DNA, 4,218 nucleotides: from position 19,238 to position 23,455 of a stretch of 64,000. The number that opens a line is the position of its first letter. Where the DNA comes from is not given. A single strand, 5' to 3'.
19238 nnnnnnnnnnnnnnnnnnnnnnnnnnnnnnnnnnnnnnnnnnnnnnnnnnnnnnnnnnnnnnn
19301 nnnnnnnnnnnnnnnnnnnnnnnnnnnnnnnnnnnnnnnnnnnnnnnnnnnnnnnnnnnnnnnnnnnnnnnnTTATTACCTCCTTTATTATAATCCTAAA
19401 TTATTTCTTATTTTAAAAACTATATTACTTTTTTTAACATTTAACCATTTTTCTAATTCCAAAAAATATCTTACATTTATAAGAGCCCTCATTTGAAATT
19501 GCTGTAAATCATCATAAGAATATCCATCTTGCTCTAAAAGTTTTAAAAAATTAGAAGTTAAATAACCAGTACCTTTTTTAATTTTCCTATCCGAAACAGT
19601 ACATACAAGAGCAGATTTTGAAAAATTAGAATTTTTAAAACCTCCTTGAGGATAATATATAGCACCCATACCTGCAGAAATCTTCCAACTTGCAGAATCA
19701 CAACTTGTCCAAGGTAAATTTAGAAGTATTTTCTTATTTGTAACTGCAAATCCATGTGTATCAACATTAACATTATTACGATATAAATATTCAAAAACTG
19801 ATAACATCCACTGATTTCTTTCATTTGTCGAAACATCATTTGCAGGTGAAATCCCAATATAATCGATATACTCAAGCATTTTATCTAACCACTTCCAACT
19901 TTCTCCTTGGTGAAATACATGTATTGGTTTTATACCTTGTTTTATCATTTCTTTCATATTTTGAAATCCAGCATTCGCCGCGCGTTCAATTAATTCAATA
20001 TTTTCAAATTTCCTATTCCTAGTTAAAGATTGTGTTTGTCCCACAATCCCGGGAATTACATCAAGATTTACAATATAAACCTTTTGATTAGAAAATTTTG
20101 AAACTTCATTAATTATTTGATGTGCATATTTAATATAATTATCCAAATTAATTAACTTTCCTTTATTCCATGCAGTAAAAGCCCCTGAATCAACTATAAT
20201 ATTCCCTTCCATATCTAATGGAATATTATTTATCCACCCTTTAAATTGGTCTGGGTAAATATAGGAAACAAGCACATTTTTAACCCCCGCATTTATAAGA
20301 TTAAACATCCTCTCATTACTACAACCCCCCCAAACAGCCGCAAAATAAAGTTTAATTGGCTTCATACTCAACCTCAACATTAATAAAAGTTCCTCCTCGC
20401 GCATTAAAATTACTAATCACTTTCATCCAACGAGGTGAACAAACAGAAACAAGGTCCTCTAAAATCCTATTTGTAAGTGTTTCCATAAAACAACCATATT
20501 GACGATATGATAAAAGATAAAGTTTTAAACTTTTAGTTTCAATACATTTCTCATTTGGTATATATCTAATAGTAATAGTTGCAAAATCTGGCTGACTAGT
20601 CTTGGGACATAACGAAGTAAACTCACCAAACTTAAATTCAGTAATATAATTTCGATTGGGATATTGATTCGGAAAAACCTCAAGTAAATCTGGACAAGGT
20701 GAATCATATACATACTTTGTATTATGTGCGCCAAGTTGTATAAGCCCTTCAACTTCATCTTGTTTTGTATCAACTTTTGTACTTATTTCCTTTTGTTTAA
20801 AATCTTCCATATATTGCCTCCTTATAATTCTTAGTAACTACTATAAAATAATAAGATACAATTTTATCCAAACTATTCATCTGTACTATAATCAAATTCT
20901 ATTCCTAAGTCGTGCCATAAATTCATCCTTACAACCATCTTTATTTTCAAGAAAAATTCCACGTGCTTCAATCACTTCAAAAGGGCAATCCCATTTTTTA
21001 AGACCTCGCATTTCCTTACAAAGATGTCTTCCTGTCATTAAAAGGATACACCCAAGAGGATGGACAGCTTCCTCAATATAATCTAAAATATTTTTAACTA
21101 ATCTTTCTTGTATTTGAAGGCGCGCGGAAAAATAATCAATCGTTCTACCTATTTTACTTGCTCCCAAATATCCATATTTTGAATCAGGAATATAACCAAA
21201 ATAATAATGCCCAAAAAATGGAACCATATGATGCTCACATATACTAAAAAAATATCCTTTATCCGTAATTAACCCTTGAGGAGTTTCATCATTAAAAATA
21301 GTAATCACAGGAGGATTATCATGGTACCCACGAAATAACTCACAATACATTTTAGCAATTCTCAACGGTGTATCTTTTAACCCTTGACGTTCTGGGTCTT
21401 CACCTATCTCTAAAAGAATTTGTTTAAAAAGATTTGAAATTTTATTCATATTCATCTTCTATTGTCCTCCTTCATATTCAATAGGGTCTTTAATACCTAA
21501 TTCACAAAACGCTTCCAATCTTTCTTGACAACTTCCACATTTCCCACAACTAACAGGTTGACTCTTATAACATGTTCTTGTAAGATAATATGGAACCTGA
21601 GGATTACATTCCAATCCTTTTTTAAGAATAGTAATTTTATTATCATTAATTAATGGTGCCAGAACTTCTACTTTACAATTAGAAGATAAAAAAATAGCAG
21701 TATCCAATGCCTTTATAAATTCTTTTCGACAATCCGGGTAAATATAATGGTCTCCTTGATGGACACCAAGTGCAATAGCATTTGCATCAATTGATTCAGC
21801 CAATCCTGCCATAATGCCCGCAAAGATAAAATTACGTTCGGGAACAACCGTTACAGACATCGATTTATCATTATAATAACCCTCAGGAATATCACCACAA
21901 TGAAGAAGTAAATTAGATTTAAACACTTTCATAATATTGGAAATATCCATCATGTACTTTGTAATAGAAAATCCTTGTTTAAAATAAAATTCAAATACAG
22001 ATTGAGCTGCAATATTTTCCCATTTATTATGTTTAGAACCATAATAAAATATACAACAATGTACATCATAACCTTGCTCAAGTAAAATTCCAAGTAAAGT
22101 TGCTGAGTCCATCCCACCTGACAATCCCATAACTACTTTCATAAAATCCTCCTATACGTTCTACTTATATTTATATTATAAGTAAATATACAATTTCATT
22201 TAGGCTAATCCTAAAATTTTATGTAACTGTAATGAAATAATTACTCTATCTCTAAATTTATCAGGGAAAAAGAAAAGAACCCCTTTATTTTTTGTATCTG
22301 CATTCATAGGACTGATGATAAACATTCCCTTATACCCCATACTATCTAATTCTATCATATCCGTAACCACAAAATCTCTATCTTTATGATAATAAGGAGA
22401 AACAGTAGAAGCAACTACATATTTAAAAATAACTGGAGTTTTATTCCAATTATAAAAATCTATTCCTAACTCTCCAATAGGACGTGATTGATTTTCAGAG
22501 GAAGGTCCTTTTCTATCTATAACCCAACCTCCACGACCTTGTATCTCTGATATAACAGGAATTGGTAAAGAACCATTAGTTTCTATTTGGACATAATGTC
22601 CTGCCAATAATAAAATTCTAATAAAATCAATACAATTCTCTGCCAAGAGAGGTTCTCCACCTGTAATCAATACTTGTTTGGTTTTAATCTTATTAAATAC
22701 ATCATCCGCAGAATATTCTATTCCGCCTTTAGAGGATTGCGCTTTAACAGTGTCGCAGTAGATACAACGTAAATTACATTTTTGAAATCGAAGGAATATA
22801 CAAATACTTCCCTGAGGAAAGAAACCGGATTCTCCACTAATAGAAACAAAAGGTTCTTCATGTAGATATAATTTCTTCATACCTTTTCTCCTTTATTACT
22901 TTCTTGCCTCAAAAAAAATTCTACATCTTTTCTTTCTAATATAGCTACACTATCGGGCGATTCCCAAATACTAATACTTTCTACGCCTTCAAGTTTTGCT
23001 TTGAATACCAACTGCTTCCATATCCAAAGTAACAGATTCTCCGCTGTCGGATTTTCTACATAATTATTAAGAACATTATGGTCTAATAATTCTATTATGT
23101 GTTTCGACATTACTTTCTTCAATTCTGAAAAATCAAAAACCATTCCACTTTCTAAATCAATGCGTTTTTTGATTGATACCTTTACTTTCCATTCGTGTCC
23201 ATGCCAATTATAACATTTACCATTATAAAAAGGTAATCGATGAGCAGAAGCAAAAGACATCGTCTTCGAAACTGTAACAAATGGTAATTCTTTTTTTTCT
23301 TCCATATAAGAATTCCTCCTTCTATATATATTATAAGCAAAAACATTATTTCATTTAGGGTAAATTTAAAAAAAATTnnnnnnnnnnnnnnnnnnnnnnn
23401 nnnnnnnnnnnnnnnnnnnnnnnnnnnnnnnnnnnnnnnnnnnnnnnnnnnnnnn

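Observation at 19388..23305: Complete preQ0/preQ1 pathway plus DpdA: predicted 7-deazaguanine hypermodified DNA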

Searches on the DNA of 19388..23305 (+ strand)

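Call 6: search_dna_similar(query=window:19388-23305:+, collection=phages, mode=distant, max_rows=20)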
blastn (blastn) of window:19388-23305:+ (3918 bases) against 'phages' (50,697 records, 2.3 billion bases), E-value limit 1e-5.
Records with a match: 2; places in all: 2; records where one place covers at least 80% of the query: 0.
Best place of each record, by identity: 60-80% 2.
By first word of the organism name: Bacillus 1; Staphylococcus 1.
By host as written in the record: Bacillus cereus MCR1 1; Staphylococcus aureus 1.
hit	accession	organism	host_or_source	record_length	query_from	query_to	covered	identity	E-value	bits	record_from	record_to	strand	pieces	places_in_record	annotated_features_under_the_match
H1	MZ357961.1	Bacillus phage Flasso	Bacillus cereus MCR1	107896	1125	1251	3%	73.6%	1e-7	66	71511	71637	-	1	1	7-cyano-7-deazaguanine reductase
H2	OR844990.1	Staphylococcus phage SA 1306 Kay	Staphylococcus aureus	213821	1136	1237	3%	74.5%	3e-8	68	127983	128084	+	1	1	record has no annotation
